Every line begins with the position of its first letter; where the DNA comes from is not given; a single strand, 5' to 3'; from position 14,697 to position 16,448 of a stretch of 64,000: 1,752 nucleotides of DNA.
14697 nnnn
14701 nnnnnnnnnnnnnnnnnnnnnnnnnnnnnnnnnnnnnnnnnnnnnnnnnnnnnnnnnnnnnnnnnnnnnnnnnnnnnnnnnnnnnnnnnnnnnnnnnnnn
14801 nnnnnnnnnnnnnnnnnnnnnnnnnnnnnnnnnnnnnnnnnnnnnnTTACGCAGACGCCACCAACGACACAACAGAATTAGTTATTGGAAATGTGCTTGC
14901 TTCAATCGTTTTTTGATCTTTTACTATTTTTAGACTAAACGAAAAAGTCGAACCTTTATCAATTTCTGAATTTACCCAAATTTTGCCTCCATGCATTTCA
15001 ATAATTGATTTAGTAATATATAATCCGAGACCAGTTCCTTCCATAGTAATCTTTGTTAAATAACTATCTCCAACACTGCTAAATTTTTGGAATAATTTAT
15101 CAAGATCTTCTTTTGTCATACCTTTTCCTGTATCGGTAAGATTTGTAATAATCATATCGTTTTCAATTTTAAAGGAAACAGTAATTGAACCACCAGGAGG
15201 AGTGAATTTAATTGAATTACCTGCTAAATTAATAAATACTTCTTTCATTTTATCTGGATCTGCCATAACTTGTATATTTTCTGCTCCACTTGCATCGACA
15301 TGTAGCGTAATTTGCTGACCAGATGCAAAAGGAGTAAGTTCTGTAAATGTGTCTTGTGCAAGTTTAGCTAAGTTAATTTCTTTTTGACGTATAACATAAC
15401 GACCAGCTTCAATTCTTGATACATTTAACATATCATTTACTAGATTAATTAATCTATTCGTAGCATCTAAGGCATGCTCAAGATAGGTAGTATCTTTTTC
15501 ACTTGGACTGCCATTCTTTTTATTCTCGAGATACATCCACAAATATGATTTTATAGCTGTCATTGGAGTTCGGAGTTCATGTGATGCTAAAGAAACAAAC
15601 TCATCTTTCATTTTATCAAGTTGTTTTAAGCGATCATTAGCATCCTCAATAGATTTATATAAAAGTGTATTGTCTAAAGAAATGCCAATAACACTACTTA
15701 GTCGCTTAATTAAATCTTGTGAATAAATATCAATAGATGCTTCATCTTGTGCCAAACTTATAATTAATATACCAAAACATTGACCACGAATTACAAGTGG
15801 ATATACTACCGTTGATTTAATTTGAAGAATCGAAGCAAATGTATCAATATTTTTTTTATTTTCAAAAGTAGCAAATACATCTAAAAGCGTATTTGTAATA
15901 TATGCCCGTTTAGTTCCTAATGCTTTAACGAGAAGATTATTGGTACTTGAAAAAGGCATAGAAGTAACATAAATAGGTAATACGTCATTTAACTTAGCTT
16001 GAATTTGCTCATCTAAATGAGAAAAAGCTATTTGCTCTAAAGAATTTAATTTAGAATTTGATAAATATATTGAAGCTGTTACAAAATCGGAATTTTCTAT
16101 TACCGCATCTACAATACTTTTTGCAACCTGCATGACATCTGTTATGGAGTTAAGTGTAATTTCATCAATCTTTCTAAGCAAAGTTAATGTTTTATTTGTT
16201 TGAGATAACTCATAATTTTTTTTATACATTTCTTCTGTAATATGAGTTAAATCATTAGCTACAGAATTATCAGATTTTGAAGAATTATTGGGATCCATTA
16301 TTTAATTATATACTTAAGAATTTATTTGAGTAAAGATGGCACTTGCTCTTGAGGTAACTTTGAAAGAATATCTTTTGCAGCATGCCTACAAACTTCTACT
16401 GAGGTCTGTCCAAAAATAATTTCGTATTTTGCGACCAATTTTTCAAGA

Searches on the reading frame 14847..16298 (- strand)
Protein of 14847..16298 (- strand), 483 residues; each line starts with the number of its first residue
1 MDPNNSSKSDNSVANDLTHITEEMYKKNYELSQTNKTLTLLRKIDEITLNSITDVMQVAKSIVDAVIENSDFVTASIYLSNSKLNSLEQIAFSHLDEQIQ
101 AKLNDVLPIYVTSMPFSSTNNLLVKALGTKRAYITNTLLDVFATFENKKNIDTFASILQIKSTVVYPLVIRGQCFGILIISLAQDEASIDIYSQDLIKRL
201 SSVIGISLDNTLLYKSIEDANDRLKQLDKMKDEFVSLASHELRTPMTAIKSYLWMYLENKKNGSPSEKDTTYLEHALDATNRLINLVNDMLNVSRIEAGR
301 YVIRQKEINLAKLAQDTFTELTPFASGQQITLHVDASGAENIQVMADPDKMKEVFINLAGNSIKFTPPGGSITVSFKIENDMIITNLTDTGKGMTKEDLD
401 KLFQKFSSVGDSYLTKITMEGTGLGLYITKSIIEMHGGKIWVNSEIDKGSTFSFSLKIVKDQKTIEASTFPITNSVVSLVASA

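Call 40: search_protein_families(library=ncbifam, proteins=[window:14847-16298:-], max_evalue=0.00001)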
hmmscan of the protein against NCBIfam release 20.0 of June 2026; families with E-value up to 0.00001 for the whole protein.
window:14847-16298:- (483 aa): 77 families (the best 25 are shown)
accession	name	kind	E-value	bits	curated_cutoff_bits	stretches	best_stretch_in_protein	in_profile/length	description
NF046044.1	PnpS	equivalog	3e-54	184.5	400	1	223-456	162-389/390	two-component system histidine kinase PnpS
TIGR02966.1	phoR_proteo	equivalog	7.9e-52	176.3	334.2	1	223-455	106-332/333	phosphate regulon sensor histidine kinase PhoR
NF033092.0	HK_WalK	equivalog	8.9e-52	176.5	725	1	225-457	366-593/594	cell wall metabolism sensor histidine kinase WalK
NF047874.1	MASE3_PAS_HK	subfamily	2.2e-51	175.5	560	1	223-465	390-631/655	MASE3 domain-containing sensor histidine kinase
TIGR02956.1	TMAO_torS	equivalog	9.7e-46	156.3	676.5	1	220-468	453-692/967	TMAO reductase system sensor histidine kinase/response regulator TorS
NF038297.2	hybrid_HK_HrmK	equivalog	1.3e-43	149.5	725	1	214-467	218-466/607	hybrid histidine kinase/response regulator HrmK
NF041735.1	hist_kin_RppB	equivalog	2.5e-41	141.9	400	1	232-456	217-437/438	two-component system sensor histidine kinase RppB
NF006800.0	PRK09303.1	equivalog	5.4e-40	137.5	342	1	218-462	138-381/383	histidine kinase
NF033093.1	HK_VicK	exception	7e-40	137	680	1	228-465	206-442/448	cell wall metabolism sensor histidine kinase VicK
NF041880.1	EPS_EpsF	equivalog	1.1e-39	136.3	900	1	220-454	263-487/492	response regulator EpsF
NF033091.0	HK_VanS_ACDEFG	equivalog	5.1e-39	134.1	400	1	215-448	58-285/293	vancomycin resistance histidine kinase VanS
NF045911.1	TCSHisKinNblS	equivalog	3.6e-38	131.3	1000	1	223-458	380-620/621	two-component system sensor histidine kinase NblS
NF008318.0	PRK11107.1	equivalog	5.9e-38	130.5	890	1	222-467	284-527/920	two-component sensor histidine kinase BarA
NF047465.1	hybrid_HK_LvrA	exception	1.3e-37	129.3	1200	1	188-462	159-426/819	hybrid histidine kinase/response regulator LvrA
NF011874.0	PRK15347.1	equivalog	1.8e-37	128.9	852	1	217-460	384-616/921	two component system sensor kinase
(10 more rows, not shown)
